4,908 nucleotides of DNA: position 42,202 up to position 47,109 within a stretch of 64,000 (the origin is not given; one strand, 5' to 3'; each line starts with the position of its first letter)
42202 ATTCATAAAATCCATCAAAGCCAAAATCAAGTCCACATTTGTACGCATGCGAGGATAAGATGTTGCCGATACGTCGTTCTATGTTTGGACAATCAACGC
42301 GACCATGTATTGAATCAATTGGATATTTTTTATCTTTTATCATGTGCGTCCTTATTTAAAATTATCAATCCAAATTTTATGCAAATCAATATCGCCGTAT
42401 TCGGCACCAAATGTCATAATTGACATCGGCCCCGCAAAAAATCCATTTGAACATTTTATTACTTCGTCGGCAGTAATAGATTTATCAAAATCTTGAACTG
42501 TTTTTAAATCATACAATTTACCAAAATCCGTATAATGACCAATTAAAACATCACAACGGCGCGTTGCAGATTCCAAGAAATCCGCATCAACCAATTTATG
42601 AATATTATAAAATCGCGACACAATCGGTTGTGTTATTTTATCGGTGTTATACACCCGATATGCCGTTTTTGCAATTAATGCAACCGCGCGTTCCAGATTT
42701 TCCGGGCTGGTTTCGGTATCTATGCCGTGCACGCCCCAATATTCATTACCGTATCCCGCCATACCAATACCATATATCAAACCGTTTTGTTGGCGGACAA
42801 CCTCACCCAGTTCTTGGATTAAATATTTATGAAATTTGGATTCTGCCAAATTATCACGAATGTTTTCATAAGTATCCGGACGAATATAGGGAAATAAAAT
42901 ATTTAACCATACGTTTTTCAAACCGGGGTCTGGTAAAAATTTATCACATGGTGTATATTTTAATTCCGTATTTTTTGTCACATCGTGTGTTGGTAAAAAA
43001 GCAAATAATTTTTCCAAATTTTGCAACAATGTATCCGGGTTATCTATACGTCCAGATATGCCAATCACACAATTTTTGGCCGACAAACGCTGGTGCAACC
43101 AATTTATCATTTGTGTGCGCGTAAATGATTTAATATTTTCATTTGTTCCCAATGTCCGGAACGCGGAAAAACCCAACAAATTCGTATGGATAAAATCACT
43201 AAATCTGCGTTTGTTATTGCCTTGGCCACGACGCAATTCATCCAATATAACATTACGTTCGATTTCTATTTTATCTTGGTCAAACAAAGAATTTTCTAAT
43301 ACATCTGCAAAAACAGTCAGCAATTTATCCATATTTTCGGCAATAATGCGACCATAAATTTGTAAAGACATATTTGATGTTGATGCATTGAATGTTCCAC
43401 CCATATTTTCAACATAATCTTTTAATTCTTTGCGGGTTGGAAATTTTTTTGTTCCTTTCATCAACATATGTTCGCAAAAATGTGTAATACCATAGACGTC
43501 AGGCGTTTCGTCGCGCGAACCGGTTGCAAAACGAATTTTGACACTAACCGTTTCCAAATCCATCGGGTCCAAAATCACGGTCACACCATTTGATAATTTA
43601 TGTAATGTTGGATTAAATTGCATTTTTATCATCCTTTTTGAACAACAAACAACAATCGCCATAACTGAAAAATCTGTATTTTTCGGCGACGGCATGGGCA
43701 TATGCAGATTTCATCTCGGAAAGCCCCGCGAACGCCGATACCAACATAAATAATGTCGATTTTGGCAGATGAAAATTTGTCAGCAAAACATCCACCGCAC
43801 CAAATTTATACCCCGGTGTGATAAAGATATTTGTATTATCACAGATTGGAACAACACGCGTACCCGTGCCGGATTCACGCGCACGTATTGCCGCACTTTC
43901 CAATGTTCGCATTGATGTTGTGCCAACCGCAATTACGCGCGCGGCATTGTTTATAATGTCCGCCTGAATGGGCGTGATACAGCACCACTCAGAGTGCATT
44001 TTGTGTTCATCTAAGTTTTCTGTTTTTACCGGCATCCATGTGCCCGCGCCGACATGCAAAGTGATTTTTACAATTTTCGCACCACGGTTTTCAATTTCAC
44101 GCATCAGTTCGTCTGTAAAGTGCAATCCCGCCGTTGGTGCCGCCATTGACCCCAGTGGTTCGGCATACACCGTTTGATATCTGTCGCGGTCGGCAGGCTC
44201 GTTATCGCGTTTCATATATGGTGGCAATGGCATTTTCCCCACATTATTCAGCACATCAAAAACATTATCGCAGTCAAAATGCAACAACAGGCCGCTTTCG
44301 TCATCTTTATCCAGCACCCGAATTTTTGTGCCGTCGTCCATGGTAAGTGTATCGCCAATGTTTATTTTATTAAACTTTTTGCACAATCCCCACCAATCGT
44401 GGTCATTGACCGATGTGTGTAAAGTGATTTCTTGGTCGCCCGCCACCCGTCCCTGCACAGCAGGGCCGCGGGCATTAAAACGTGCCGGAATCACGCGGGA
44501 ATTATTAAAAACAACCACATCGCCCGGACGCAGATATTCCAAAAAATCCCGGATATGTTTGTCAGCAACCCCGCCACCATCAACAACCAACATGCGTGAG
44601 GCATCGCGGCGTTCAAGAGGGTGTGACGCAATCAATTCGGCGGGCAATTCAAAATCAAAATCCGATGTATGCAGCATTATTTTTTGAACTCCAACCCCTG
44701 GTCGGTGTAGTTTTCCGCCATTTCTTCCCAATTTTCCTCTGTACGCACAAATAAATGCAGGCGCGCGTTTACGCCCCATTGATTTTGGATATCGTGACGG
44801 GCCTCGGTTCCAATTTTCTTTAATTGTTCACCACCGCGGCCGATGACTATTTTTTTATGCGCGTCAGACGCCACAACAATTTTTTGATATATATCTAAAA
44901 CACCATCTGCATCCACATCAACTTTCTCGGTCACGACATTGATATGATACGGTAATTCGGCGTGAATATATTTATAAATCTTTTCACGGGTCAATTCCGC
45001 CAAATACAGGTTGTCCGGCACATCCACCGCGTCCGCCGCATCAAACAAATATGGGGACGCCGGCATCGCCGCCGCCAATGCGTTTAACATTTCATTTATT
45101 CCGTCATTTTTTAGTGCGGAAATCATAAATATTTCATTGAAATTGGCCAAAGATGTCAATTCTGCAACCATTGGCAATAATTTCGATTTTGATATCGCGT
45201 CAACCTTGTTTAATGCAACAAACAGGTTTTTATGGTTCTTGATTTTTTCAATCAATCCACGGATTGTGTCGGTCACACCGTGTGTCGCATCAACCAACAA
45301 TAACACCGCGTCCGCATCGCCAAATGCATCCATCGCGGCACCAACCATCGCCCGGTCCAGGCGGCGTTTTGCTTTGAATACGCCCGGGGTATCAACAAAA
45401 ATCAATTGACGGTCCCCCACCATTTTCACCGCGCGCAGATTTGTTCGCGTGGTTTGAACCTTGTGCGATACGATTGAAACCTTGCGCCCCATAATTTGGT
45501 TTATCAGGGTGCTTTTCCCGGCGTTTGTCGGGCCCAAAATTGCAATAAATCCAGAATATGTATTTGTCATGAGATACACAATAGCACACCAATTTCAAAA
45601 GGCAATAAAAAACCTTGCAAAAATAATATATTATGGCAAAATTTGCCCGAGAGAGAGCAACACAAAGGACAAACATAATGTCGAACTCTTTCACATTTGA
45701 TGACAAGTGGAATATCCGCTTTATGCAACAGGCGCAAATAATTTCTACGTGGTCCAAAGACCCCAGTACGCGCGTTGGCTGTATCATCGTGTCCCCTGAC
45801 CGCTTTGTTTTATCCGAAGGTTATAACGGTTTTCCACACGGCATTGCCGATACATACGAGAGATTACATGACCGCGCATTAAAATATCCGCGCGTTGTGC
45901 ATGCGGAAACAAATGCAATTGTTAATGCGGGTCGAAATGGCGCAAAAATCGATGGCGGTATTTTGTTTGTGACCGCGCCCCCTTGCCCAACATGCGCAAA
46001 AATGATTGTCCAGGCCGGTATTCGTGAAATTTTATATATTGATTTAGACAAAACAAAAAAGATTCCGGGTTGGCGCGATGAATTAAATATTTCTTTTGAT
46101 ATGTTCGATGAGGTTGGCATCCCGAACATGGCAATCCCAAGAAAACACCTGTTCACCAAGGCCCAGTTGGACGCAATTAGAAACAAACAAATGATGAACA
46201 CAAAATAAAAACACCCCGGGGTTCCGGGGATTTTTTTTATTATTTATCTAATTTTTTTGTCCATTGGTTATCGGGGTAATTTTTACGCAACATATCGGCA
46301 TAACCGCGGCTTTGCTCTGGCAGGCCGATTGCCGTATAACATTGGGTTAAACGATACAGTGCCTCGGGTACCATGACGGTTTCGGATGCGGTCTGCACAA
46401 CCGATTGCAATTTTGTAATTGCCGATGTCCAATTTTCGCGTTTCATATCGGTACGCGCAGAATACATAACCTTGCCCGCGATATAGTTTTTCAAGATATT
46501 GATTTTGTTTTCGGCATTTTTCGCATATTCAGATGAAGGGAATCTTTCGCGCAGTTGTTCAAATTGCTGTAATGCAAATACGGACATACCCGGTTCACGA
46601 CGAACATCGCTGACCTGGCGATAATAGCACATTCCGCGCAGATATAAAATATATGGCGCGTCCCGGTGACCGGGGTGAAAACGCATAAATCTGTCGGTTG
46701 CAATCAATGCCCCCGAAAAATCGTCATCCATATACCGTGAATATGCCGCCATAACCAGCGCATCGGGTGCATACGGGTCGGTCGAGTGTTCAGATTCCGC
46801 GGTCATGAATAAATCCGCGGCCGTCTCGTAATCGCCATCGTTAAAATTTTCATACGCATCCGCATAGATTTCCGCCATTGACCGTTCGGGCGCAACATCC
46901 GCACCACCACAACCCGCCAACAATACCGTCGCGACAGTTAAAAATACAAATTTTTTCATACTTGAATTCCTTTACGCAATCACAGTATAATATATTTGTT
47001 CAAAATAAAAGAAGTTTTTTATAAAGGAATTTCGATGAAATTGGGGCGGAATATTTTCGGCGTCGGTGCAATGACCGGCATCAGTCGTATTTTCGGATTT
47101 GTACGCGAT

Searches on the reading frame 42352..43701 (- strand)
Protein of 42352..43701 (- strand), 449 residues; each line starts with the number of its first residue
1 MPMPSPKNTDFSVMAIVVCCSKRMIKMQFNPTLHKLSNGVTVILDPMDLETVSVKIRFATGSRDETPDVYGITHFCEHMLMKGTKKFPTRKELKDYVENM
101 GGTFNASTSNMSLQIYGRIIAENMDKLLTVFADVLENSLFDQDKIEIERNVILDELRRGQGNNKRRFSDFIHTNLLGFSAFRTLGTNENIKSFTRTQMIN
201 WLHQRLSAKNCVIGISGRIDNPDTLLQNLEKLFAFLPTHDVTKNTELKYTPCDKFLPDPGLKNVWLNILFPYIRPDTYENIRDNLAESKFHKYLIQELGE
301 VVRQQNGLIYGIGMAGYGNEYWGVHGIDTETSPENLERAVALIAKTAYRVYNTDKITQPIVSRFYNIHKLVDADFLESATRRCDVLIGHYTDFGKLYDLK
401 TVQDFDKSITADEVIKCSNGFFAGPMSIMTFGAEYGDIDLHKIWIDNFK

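Call 61: search_protein_families(library=pfam, proteins=[window:42352-43701:-], max_evalue=0.00001)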
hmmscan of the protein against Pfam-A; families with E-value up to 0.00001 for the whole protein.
window:42352-43701:- (449 aa): 2 families
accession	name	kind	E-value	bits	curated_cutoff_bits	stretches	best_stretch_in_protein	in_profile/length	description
PF00675.25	Peptidase_M16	-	4e-27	95.4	22.3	1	50-175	11-135/149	Insulinase (Peptidase family M16)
PF05193.26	Peptidase_M16_C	-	3.7e-16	59.9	23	1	192-358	1-171/181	Peptidase M16 inactive domain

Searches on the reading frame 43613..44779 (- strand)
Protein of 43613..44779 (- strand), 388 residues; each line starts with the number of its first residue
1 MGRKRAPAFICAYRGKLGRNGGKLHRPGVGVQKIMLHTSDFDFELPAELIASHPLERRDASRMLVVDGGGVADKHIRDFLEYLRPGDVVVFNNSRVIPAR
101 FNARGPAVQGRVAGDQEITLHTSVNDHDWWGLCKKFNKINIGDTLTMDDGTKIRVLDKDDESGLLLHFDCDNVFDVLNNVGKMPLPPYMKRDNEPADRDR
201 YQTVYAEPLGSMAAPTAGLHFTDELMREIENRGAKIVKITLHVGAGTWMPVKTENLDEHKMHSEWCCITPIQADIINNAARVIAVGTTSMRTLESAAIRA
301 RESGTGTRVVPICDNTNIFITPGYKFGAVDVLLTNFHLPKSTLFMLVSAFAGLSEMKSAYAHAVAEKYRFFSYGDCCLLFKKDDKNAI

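Call 61: search_protein_families(library=pfam, proteins=[window:43613-44779:-], max_evalue=0.00001)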
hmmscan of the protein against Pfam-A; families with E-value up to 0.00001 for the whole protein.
window:43613-44779:- (388 aa): 1 family
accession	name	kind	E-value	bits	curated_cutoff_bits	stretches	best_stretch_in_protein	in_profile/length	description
PF02547.20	Queuosine_synth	-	1.3e-117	392.9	25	1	38-379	1-322/322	Queuosine biosynthesis protein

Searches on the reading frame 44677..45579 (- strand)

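Call 62: search_protein_families(library=pfam, proteins=[window:44677-45579:-], max_evalue=0.00001)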
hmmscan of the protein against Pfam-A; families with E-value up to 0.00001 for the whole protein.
window:44677-45579:- (300 aa): 8 families
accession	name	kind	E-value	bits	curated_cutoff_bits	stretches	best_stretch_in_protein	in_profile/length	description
PF01926.29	MMR_HSR1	-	1.3e-22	80.4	21.9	1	12-125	2-113/113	50S ribosome-binding GTPase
PF00009.33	GTP_EFTU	-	1e-13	51.7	26.5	1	12-173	6-187/188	Elongation factor Tu GTP binding domain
PF02421.24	FeoB_N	-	6.7e-13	48.9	27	1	12-167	3-155/156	Ferrous iron transport protein B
PF10662.15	PduV-EutP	-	1.1e-10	41.9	21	1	12-168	4-141/143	Ethanolamine utilisation - propanediol utilisation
PF07650.23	KH_2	-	1.4e-10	41.3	22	1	208-284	1-77/78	KH domain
PF00350.29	Dynamin_N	-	2.4e-10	41.2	27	0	12-45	1-34/168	Dynamin family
PF03193.22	RsgA_GTPase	-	6.7e-09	36.2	30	0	10-68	107-169/174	RsgA GTPase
PF04548.22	AIG1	-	5e-07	29.7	27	1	12-112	3-106/212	AIG1 family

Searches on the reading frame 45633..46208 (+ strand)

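Call 62: search_protein_families(library=pfam, proteins=[window:45633-46208:+], max_evalue=0.00001)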
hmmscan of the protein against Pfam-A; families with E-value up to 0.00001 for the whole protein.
window:45633-46208:+ (191 aa): 2 families
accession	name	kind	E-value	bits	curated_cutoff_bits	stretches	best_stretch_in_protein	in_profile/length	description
PF00383.29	dCMP_cyt_deam_1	-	3.1e-22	78.8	25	1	25-135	2-100/102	Cytidine and deoxycytidylate deaminase zinc-binding region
PF14437.12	MafB19-deam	-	1.8e-13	51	27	1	27-136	4-100/142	MafB19-like deaminase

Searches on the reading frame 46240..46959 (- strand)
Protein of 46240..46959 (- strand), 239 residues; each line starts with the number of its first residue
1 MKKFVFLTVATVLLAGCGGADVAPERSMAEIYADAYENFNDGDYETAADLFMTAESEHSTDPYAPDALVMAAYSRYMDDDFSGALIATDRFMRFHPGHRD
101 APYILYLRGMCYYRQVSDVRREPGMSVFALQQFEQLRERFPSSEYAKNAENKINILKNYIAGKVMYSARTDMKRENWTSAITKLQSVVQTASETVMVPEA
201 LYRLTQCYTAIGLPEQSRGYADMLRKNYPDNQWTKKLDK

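Call 62: search_protein_families(library=pfam, proteins=[window:46240-46959:-], max_evalue=0.00001)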
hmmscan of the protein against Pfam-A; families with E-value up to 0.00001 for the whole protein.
window:46240-46959:- (239 aa): 3 families
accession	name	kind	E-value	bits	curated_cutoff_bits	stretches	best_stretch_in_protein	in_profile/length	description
PF13525.12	YfiO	-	3.4e-43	148.2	25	1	25-218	2-198/203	Outer membrane lipoprotein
PF13512.12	TPR_18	-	1.6e-21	77.4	21.9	1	21-152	3-144/145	Tetratricopeptide repeat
PF13174.12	TPR_6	-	3.8e-12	46.4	26.3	0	199-230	1-32/33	Tetratricopeptide repeat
